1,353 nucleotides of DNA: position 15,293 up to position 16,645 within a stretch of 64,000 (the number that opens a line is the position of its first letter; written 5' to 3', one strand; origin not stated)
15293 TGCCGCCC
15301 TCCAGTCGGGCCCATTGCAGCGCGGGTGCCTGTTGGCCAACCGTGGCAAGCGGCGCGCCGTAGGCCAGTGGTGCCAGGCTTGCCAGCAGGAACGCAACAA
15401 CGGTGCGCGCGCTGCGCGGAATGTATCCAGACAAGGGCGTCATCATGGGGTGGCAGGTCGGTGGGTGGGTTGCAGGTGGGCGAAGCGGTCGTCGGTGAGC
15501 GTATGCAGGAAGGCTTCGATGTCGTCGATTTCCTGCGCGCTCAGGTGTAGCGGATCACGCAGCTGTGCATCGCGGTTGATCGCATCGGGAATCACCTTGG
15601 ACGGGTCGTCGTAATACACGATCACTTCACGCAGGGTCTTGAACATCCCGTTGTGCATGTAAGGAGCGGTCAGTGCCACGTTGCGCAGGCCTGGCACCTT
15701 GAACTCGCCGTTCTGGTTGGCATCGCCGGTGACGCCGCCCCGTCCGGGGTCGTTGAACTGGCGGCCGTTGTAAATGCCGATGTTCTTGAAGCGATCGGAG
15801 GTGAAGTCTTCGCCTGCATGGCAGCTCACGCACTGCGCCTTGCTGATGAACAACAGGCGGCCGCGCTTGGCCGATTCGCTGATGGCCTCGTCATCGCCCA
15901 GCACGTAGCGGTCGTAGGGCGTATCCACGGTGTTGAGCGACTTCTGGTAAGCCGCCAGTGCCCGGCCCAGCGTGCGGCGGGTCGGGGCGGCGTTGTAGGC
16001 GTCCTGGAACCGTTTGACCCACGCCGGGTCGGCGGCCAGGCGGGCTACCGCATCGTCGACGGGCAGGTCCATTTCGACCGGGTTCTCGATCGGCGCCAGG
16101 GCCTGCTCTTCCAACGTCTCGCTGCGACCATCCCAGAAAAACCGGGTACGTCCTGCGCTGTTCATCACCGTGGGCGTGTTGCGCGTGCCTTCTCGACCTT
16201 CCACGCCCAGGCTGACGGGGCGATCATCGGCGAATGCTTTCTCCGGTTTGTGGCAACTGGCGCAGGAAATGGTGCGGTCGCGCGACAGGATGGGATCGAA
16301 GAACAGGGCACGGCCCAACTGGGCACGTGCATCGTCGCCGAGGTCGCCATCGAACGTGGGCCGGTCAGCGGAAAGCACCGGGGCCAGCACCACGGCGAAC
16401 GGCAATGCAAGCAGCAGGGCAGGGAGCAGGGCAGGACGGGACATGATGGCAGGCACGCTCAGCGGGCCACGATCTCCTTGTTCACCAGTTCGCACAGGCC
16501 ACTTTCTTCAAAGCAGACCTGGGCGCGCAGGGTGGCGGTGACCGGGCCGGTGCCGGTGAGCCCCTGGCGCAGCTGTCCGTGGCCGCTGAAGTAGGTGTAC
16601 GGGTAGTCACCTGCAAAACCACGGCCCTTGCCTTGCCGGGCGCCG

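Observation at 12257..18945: Six-gene periplasmic redox/TonB operon whose proteins appear stripped of sulfur amino acids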

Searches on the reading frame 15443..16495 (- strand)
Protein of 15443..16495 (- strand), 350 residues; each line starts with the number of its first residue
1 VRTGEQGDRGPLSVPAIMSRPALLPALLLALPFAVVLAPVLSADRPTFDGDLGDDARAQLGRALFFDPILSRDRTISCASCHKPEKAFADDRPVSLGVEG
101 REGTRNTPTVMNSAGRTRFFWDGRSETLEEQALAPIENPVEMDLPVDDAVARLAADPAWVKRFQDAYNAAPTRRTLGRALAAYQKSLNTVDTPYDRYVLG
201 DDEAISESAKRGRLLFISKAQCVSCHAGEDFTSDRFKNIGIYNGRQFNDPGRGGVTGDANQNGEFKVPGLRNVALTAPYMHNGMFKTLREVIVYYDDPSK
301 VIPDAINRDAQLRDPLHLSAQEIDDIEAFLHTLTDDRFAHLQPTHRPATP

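Call 3: search_protein_families(library=pfam, proteins=[window:15443-16495:-])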
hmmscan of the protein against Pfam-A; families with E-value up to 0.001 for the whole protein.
window:15443-16495:- (350 aa): 2 families
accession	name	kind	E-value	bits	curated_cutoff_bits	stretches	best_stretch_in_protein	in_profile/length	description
PF03150.19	CCP_MauG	-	9.1e-58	195.6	25.6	1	56-202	2-148/149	Di-haem cytochrome c peroxidase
PF00034.26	Cytochrom_C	-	2.5e-08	35.6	21.3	1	210-333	2-89/90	Cytochrome c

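Call 4: search_protein_families(library=ncbifam, proteins=[window:15443-16495:-])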
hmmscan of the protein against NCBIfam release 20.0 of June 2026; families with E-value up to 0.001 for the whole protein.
window:15443-16495:- (350 aa): 6 families
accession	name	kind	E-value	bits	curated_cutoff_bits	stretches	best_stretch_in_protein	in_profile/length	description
TIGR04039.1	MXAN_0977_Heme2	hypoth_equivalog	2.4e-65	220.8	362.85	1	56-340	10-328/336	MbnH family di-heme enzyme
TIGR03791.1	TTQ_mauG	equivalog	2.6e-65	220.5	443.85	1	57-339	5-284/291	tryptophan tryptophylquinone biosynthesis enzyme MauG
TIGR03981.2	SAM_quin_mod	hypoth_equivalog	3.5e-43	148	340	2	169-302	225-365/411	His-Xaa-Ser system-associated MauG-like protein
NF052341.1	hydrazine_gamma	equivalog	1e-07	31.3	625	1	61-255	71-239/339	hydrazine synthase subunit gamma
NF052342.1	hydrazine_BC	exception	3.9e-06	25.3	1250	1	64-230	425-570/690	hydrazine synthase subunit beta-gamma fusion subunit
NF040606.1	CytoC_perox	subfamily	4.2e-06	26.2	150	1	54-292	294-453/524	di-heme-cytochrome C peroxidase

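Call 7: find_encoding_contigs(protein=window:15443-16444:-, flank=10000, max_places=6)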
Protein window:15443-16444:- (333 aa): 2 contigs read that carry it; 2 places shown.
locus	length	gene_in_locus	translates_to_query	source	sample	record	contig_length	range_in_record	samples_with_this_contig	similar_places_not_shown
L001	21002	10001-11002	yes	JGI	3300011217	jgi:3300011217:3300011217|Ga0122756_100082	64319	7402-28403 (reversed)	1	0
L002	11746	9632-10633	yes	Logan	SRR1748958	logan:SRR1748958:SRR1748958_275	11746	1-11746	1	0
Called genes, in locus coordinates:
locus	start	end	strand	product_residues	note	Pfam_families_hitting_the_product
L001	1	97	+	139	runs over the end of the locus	PF07963:N_methyl, PF16732:ComP_DUS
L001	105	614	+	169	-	PF07963:N_methyl (weak)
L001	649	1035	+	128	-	-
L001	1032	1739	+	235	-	-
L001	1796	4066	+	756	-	-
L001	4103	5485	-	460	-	-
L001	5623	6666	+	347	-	PF01212:Beta_elim_lyase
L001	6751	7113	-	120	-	PF05433:Rick_17kDa_Anti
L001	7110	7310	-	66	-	-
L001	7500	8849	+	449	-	PF00578:AhpC-TSA, PF08534:Redoxin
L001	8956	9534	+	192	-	PF04264:YceI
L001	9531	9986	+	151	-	-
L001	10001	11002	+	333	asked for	PF00034:Cytochrom_C (faint), PF03150:CCP_MauG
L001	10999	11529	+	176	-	PF00578:AhpC-TSA, PF08534:Redoxin, PF00085:Thioredoxin (weak), PF13905:Thioredoxin_8 (weak)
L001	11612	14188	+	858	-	PF07715:Plug, PF00593:TonB_dep_Rec_b-barrel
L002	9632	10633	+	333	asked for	PF00034:Cytochrom_C (faint), PF03150:CCP_MauG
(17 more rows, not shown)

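Call 24: search_protein_representatives(protein=window:15443-16444:-)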
Query: 333 residues. Proteins with E-value up to 0.001 (for the whole library): 21570; up to 1e-10: 12734; up to 1e-30: 4120. The best 150 are listed.
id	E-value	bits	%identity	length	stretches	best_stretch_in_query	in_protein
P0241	4.6e-108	377.7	41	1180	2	34-324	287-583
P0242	2.4e-107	375.4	41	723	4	37-227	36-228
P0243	2.2e-104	365.7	41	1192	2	41-319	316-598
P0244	6.9e-101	354.2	42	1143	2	38-327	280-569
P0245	5.2e-99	348.0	40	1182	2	41-320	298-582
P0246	4.0e-94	331.9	41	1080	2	37-320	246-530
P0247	4.8e-93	328.4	42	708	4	37-231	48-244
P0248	6.4e-93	328.0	37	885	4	37-231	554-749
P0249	1.1e-92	327.2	41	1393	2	33-324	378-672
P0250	4.4e-89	315.4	41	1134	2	38-318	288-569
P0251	5.2e-89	315.1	51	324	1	27-326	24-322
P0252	2.3e-87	309.7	38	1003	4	36-224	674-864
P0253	1.7e-79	283.8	41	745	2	28-331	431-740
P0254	3.2e-78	279.7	41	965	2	36-319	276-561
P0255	1.4e-77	277.5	49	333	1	39-322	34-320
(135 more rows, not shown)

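Call 62: search_solved_structures(query=window:15443-16444:-, max_evalue=1e-10, show_alignments=4)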
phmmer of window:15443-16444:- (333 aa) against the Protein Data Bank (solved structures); distinct sequences matched with E-value up to 1e-10: 29.
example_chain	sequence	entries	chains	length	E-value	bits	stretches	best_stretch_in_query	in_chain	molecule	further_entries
3o5c_A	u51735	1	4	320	1e-49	172.8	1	37-276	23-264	Cytochrome c551 peroxidase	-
9qdt_A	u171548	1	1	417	8.7e-48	166.4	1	38-275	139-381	Probable cytochrome c peroxidase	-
1nml_A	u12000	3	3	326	1.8e-46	162.1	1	28-277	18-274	di-haem cytochrome c peroxidase | Cytochrome c peroxidase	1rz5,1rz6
3hq9_A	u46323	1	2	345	1.1e-44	156.3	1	24-277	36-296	Cytochrome c551 peroxidase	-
3hq8_A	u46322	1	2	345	7.3e-44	153.5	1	24-277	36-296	Cytochrome c551 peroxidase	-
3hq6_A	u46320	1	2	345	1.4e-43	152.6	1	24-277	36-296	Cytochrome c551 peroxidase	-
6e1c_A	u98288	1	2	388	4.6e-43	150.9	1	30-321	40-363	Di-heme enzyme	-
3hq7_A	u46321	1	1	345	5.1e-43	150.8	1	24-277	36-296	Cytochrome c551 peroxidase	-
4aal_A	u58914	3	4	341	7.9e-43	150.1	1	25-275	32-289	CYTOCHROME C551 PEROXIDASE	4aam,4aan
4aao_A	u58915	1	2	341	8e-43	150.1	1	25-275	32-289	CYTOCHROME C551 PEROXIDASE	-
6qkn_A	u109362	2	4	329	1.1e-42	149.7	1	40-275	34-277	Cytochrome-c peroxidase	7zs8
1eb7_A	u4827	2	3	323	1.2e-42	149.6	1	38-314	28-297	CYTOCHROME C551 PEROXIDASE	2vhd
1iqc_A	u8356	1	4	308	1.2e-42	149.6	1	40-276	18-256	di-heme peroxidase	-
6fu3_A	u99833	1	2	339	1.2e-42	149.5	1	40-275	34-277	Protein CcpR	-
2c1u_A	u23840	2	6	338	1.7e-40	142.5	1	39-319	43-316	DI-HAEM CYTOCHROME C PEROXIDASE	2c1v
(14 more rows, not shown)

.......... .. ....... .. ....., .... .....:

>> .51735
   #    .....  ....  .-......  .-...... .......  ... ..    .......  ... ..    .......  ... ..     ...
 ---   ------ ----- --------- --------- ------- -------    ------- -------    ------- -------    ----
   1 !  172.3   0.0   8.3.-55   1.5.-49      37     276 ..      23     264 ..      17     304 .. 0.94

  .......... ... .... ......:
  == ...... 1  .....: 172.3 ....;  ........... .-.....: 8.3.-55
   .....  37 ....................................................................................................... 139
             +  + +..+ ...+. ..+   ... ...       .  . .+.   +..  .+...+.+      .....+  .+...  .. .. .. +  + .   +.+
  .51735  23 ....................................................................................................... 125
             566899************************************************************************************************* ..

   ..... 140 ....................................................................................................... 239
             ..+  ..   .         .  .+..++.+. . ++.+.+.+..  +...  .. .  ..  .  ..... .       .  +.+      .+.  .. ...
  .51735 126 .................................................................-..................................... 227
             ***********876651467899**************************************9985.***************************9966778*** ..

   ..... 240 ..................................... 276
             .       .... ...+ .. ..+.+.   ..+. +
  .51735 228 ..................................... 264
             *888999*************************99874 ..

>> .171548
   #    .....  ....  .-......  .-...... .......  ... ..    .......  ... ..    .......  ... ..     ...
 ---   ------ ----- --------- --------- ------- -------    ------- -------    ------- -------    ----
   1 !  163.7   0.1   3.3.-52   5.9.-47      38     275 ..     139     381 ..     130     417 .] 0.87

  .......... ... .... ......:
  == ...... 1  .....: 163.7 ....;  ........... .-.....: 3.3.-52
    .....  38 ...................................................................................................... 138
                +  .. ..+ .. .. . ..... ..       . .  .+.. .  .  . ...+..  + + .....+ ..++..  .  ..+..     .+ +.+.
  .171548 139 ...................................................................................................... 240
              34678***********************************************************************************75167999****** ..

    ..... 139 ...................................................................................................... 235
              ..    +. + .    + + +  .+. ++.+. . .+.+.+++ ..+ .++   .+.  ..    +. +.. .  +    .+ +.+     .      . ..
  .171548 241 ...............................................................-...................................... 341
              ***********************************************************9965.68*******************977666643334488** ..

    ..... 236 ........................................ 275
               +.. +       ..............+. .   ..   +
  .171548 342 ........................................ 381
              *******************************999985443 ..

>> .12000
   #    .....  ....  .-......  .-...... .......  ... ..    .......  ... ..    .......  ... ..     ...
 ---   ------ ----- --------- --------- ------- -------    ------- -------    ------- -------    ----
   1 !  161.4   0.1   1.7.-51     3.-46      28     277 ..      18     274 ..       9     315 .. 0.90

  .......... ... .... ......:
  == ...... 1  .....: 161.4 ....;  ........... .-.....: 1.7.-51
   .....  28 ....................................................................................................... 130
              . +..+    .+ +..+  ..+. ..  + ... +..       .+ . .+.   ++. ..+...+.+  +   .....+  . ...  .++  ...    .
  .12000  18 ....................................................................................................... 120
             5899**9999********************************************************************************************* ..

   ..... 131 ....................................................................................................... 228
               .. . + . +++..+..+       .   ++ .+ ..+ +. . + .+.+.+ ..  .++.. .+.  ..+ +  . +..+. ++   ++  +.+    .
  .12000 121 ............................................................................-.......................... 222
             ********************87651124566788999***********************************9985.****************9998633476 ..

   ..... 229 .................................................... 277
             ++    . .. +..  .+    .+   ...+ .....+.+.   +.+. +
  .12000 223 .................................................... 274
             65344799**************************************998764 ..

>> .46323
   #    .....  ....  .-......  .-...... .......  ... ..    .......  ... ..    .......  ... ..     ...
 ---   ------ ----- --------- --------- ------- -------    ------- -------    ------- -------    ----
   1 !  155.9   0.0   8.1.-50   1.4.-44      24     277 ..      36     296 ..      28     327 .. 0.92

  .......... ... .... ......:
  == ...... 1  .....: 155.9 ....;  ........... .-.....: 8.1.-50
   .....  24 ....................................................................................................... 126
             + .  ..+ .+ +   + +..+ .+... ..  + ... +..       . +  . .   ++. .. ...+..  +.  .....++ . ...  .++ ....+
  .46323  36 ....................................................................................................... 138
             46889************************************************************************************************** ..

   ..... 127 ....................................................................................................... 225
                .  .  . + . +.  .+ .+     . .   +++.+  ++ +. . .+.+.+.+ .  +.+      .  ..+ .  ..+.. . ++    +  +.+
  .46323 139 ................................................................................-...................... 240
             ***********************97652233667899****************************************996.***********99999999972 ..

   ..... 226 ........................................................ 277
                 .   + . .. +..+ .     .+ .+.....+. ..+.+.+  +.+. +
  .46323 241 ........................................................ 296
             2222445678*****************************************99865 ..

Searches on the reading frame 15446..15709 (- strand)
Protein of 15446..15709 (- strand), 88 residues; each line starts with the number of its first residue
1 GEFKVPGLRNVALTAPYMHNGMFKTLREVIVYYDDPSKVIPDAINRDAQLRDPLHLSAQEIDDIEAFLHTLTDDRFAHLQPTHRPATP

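Call 63: search_solved_structures(query=window:15446-15709:-, max_evalue=1, show_alignments=5)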
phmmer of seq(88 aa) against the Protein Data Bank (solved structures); distinct sequences matched with E-value up to 1: 30.
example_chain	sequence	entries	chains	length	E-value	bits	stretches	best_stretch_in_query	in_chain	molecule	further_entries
3rn1_A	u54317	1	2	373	8.9e-13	51.7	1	1-43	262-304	Methylamine utilization protein MauG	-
3svw_A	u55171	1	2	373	9e-13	51.7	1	1-43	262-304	Methylamine utilization protein MauG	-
3rn0_A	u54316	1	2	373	9e-13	51.7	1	1-43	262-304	Methylamine utilization protein MauG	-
3rlm_A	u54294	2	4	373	9.1e-13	51.7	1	1-43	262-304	Methylamine utilization protein MauG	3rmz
3l4m_A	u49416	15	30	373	9.1e-13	51.7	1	1-43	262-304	Methylamine utilization protein mauG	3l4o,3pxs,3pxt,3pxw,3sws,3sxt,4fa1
4l1q_A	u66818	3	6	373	9.1e-13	51.7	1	1-43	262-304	Methylamine utilization protein MauG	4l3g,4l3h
3sjl_A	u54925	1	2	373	9.1e-13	51.7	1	1-43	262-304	Methylamine utilization protein mauG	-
4o1q_A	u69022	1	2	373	9.2e-13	51.7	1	1-43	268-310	Methylamine utilization protein MauG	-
3sle_A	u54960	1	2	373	9.2e-13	51.7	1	1-43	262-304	Methylamine utilization protein MauG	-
4y5r_A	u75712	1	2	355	2.2e-12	50.5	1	1-43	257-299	Methylamine utilization protein MauG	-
3orv_A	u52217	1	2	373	4.4e-12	49.5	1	1-43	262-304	Methylamine utilization protein mauG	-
6e1c_A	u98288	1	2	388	1.7e-11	47.7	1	1-76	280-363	Di-heme enzyme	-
6nx0_A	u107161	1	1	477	1.9e-11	47.5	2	4-36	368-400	Di-haem cytochrome c peroxidase family protein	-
6v59_A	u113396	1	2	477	1.9e-10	44.3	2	4-34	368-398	Di-haem cytochrome c peroxidase family protein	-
9qdt_A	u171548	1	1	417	2.2e-06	31.3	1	4-27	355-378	Probable cytochrome c peroxidase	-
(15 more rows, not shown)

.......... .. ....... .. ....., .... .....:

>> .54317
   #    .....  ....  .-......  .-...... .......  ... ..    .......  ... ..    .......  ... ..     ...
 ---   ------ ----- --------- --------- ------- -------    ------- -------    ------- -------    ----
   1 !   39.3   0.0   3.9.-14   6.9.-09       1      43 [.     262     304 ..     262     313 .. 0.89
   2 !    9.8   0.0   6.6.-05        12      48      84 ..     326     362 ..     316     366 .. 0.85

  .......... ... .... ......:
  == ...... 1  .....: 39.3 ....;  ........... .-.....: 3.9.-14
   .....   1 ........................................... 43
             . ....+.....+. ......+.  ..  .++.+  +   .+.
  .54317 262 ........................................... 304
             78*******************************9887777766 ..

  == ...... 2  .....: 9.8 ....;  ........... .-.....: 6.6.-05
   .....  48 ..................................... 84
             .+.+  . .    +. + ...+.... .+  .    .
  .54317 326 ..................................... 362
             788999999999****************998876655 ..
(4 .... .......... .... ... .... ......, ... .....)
